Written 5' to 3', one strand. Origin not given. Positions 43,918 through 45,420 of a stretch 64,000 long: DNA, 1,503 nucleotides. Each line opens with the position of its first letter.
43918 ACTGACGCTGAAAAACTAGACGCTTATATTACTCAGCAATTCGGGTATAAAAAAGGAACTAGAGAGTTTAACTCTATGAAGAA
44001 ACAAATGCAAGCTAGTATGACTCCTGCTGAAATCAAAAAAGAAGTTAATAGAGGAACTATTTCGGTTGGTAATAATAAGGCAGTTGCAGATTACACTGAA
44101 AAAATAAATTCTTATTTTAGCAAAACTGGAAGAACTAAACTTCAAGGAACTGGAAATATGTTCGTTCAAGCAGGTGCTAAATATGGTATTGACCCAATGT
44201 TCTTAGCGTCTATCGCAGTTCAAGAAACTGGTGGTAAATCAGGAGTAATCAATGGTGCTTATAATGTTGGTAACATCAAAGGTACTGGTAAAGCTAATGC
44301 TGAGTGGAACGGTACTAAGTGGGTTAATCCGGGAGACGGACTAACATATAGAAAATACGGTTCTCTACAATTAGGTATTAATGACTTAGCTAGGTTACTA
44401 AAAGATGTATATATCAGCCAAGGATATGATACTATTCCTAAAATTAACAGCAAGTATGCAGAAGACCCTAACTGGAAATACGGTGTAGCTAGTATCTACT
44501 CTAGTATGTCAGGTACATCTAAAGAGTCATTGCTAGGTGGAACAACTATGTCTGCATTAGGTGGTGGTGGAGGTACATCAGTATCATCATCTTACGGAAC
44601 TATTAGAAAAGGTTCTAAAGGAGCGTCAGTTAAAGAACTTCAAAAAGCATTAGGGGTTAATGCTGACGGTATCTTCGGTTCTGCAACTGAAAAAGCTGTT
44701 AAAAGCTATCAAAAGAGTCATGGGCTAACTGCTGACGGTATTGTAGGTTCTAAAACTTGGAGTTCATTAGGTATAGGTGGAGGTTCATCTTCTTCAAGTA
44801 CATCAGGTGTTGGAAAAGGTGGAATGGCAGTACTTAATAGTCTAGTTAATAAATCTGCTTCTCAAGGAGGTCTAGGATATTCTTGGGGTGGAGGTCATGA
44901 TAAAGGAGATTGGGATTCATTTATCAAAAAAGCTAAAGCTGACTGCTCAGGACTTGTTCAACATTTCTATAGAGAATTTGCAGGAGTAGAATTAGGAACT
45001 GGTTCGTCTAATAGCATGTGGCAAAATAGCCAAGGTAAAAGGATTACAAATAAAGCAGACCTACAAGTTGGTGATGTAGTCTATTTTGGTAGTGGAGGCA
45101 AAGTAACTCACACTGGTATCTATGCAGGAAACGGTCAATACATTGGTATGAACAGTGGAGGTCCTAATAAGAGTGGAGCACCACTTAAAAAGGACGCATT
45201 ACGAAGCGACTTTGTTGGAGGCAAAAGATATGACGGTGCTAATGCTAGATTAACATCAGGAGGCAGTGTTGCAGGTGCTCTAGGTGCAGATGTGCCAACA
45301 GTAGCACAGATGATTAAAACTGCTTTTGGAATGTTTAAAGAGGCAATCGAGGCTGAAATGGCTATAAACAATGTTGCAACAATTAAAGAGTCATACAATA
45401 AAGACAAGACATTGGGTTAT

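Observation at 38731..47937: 3,068-aa tape measure with four cell-wall-active modules implies a ~450-nm tail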

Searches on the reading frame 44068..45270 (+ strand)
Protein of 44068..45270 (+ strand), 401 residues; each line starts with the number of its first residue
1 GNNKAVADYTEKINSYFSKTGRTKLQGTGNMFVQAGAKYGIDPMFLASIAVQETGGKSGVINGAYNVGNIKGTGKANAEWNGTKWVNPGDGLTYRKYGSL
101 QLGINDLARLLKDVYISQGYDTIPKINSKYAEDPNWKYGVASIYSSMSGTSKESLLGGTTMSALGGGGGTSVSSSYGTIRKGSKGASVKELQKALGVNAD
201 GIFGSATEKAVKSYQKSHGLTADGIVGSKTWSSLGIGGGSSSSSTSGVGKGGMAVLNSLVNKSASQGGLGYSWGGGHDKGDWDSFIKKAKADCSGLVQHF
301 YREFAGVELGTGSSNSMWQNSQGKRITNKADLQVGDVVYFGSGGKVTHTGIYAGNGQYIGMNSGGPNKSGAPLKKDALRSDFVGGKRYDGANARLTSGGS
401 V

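Call 18: search_solved_structures(query=window:44068-45270:+, max_evalue=0.01, show_alignments=3)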
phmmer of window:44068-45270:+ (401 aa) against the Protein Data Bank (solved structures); distinct sequences matched with E-value up to 0.01: 37.
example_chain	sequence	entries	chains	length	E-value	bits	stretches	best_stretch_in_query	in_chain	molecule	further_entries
5nm7_G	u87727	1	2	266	3.9e-11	46.1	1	176-238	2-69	Peptidoglycan-binding domain 1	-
3pbi_A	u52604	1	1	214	6.8e-10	42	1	241-377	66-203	INVASION PROTEIN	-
2xiv_A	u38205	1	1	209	1.3e-09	41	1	253-374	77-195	HYPOTHETICAL INVASION PROTEIN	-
3pbc_A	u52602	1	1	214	1.4e-09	41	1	253-374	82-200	INVASION PROTEIN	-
3ne0_A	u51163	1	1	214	1.4e-09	41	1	253-374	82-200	Resuscitation promoting factor Interacting Protein A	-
2k1g_A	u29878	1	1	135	2.5e-09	40.1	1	288-363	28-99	Lipoprotein spr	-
5tv7_A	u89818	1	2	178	2.9e-09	39.9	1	174-235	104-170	Putative peptidoglycan-binding/hydrolysing protein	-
4q4t_A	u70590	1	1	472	3.4e-09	39.7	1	255-374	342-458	Peptidoglycan endopeptidase RipA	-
8xud_I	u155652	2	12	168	3.9e-09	39.5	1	288-363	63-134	Murein DD-endopeptidase MepS/Murein LD-carboxypeptidase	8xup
3s0q_A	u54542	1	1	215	3e-08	36.6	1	253-374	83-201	INVASION PROTEIN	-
7rum_A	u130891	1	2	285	3.1e-08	36.5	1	177-239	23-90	Endolysin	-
4q4n_A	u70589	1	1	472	3.3e-08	36.5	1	255-373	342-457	Peptidoglycan endopeptidase RipA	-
7v6s_A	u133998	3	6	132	5.6e-08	35.7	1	288-363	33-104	Murein DD-endopeptidase MepS/Murein LD-carboxypeptidase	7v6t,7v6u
3i86_A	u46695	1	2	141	9.3e-08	35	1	252-378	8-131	Putative uncharacterized protein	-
4q4g_X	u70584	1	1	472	1.1e-07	34.8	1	255-373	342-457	Peptidoglycan endopeptidase RipA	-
2hbw_A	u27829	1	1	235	3.3e-05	26.6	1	291-374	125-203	NLP/P60 protein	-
6b8c_A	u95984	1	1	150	5.4e-05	25.9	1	267-365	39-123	NLP/P60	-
6biq_A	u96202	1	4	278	0.001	21.6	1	291-365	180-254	Clan CA, family C40, NlpC/P60 superfamily cysteine peptidase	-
6bim_A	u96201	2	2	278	0.0031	20.1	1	291-365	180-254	Clan CA, family C40, NlpC/P60 superfamily cysteine peptidase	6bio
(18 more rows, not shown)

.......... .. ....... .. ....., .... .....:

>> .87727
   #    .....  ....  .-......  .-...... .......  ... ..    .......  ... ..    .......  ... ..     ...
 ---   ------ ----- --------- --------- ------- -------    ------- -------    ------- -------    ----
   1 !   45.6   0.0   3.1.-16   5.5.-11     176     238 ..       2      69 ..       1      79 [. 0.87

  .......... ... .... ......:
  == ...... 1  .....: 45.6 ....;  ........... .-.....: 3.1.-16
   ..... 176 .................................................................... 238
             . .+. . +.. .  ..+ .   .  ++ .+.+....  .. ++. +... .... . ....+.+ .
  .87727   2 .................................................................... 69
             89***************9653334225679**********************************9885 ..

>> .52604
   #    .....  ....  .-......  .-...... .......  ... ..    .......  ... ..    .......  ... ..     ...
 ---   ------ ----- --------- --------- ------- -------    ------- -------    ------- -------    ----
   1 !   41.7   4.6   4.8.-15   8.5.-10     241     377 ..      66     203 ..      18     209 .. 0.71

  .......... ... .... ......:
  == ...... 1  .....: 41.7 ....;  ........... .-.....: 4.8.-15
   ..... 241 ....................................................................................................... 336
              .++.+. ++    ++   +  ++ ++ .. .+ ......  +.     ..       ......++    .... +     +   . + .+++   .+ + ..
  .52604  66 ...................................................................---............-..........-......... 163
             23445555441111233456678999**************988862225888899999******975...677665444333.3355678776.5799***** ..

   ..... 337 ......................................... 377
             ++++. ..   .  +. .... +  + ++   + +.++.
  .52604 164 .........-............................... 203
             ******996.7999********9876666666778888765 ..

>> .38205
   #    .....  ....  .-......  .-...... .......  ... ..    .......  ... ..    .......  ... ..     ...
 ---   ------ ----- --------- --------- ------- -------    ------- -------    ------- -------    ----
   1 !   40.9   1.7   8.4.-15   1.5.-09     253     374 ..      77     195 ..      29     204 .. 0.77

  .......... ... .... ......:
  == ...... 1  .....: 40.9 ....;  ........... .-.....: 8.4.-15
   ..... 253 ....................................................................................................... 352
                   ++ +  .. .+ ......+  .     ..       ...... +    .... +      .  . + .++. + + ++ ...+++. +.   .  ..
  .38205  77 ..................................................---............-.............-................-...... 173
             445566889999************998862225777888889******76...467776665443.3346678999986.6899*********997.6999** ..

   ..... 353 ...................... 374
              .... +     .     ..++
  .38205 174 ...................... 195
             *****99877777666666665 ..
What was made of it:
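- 44821..45225 (+): NlpC/P60 endopeptidase domain (aa 2031-2165). Cys2072 is the only Cys in the protein. His2127 is present. Gly sits where the third catalytic residue is expected. PDB alignments to RipA/RipB/MepS (call 18).
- On NlpC/P60 (PF00877) cysteine endopeptidase: PDB sequence hits to RipA, RipB and MepS at E 1e-9 (call 18).
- On PG_binding_1 (PF01471): PDB hit 5nm7_G at E 4e-11 (call 18).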

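Call 56: predict_structure(alignment_id=A4)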
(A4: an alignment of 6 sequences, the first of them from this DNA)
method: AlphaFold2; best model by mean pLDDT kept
length: 391 residues; sequences in the alignment: 6
mean_pLDDT: 60.7   pTM: 0.44
mean pLDDT of the five models: 60.7, 60.0, 59.5, 59.1, 53.4
residues with pLDDT >= 90: 27; 70-90: 141; 50-70: 66; < 50: 157
segments of 3 or more residues with pLDDT < 50: 153-206, 209-247, 261-263, 265-281, 283-294, 298-314, 357-363, 386-391
pLDDT, mean of each block of 10 residues (from residue 1): 73 90 80 71 91 86 79 73 87 90 83 73 76 86 74 36 27 32 41 38 47 38 31 27 41 58 44 42 43 48 44 54 78 67 73 63 57 79 53 30
secondary structure, 60 per line:
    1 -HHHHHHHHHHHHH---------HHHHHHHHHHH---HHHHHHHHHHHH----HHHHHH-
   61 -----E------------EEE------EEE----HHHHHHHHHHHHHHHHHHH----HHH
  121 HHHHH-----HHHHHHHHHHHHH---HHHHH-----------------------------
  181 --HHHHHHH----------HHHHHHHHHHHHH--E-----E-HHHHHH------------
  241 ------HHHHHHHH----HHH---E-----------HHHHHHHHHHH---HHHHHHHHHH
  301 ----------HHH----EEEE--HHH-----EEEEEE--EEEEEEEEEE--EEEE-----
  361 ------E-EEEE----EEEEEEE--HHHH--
elements in order: H2-14 H24-34 H38-49 H54-59 E79-81 E88-90 H95-113 H118-125 H131-143 H147-151 H183-189 H200-212 H223-228 H247-254 H277-287 H291-300 E318-321 E332-337 E340-349 E352-355 E369-372 E377-383 H386-389
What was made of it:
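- The model of that domain is poor, with pLDDT mostly below 50 (call 56).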

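Call 58: fold_search(model_id=the predicted structure, library=pdb)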
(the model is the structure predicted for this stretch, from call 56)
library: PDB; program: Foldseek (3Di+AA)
matches with E <= 10: 225; with E <= 0.001: 6
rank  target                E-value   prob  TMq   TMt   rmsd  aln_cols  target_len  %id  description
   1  8yxk_A                5.6e-05  1.00  0.30  0.74   2.7       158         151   27  X-ray structure of Clostridioides difficile endolysin Ecd09610 glucosaminidase domain. (released 2024-05-15)
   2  7pj3                  1.9e-04  1.00  0.29  0.41   3.4       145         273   21  Crystal structure of catalytic domain in open conformation of LytB from Streptococcus pneumoniae (released 2022-09-07)
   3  7pj4                  2.4e-04  1.00  0.29  0.41   3.4       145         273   21  Crystal structure of catalytic domain in closed conformation of LytB (E585Q)from Streptococcus pneumoniae (released 2022-09-07)
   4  7cfl_B                3.9e-04  1.00  0.23  0.64   6.3       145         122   26  X-ray structure of autolysin Acd24020 catalytic domain from Clostridium difficile (released 2020-11-25)
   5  4xcm_B                4.1e-04  1.00  0.22  0.37  19.0       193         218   18  Crystal structure of the putative NlpC/P60 D,L endopeptidase from T. thermophilus (released 2015-01-14)
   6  7v6s_A                9.1e-04  1.00  0.20  0.53   6.0       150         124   18  Crystal structure of bacterial peptidase (released 2022-08-24)
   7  7cfl_A                1.2e-03  1.00  0.23  0.61   6.4       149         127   26  X-ray structure of autolysin Acd24020 catalytic domain from Clostridium difficile (released 2020-11-25)
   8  6b8c                  1.2e-03  1.00  0.23  0.65   6.5       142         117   23  Crystal structure of NlpC/p60 domain of peptidoglycan hydrolase SagA (released 2019-01-16)
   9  8xup_J                1.2e-03  1.00  0.18  0.46   9.9       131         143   24  Crystal structure of lipoprotein NlpI in complex with MepS (released 2024-06-05)
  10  8wt3_A                1.2e-03  1.00  0.22  0.52   6.5       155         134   24  Crystal structure of peptidoglycan DL-endopeptidase CwlO (released 2024-07-03)
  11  4xcm_A                1.2e-03  1.00  0.23  0.47  12.5       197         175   17  Crystal structure of the putative NlpC/P60 D,L endopeptidase from T. thermophilus (released 2015-01-14)
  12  9ubf_B                1.4e-03  1.00  0.22  0.60   6.9       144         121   24  X-ray structure of Clostridioides difficile autolysin Acd33800 catalytic domain (released 2025-10-15)
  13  9eug_A                1.8e-03  1.00  0.23  0.52   6.9       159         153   23  Cryo-EM structure of Staphylococcus aureus bacteriophage phi812 baseplate in the pre-contraction state - core, wedge m (released 2025-04-09)
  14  7v6u_B                2.0e-03  1.00  0.21  0.55   6.0       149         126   17  Crystal structure of bacterial peptidase (released 2022-08-24)
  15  7v6t_A                2.0e-03  1.00  0.19  0.49  12.8       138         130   21  Crystal structure of bacterial peptidase (released 2022-08-24)
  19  5dn5_A                3.2e-03  1.00  0.22  0.52   6.5       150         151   21  Structure of a C-terminally truncated glycoside hydrolase domain from Salmonella typhimurium FlgJ (released 2016-02-24)
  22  5dn4                  4.2e-03  1.00  0.24  0.53   5.0       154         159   19  Structure of the glycoside hydrolase domain from Salmonella typhimurium FlgJ (released 2016-02-24)
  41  5dn5_C                2.9e-02  0.99  0.20  0.49   7.6       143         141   17  Structure of a C-terminally truncated glycoside hydrolase domain from Salmonella typhimurium FlgJ (released 2016-02-24)
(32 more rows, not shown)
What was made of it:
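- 44155..44508 (+): GH73 N-acetylglucosaminidase-like domain (Pfam 1809-1926). Glu1832 sits in 'QETGG'; 'NVGNIKG', 'YRKYGS' and '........' motifs are present. AF2 model plus Foldseek: top hits 8yxk_A, LytB, FlgJ, Auto (calls 56, 58).
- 44821..45225 (+): Foldseek hits to Acd24020, SagA, CwlO (call 58).
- On GH73 (PF01832) peptidoglycan N-acetylglucosaminidase: Foldseek top hits are 8yxk_A (TM 0.74, rmsd 2.7), LytB, FlgJ, Auto and AtlA (calls 56, 58).
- On NlpC/P60 (PF00877) cysteine endopeptidase: Fold hits to Acd24020, SagA and CwlO, although the model of this part is of low confidence (calls 56, 58).
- GH73 and NlpC/P60 folds: calls 56, 58. RipD-like non-catalytic NlpC/P60 proteins appear among the fold hits (call 58).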
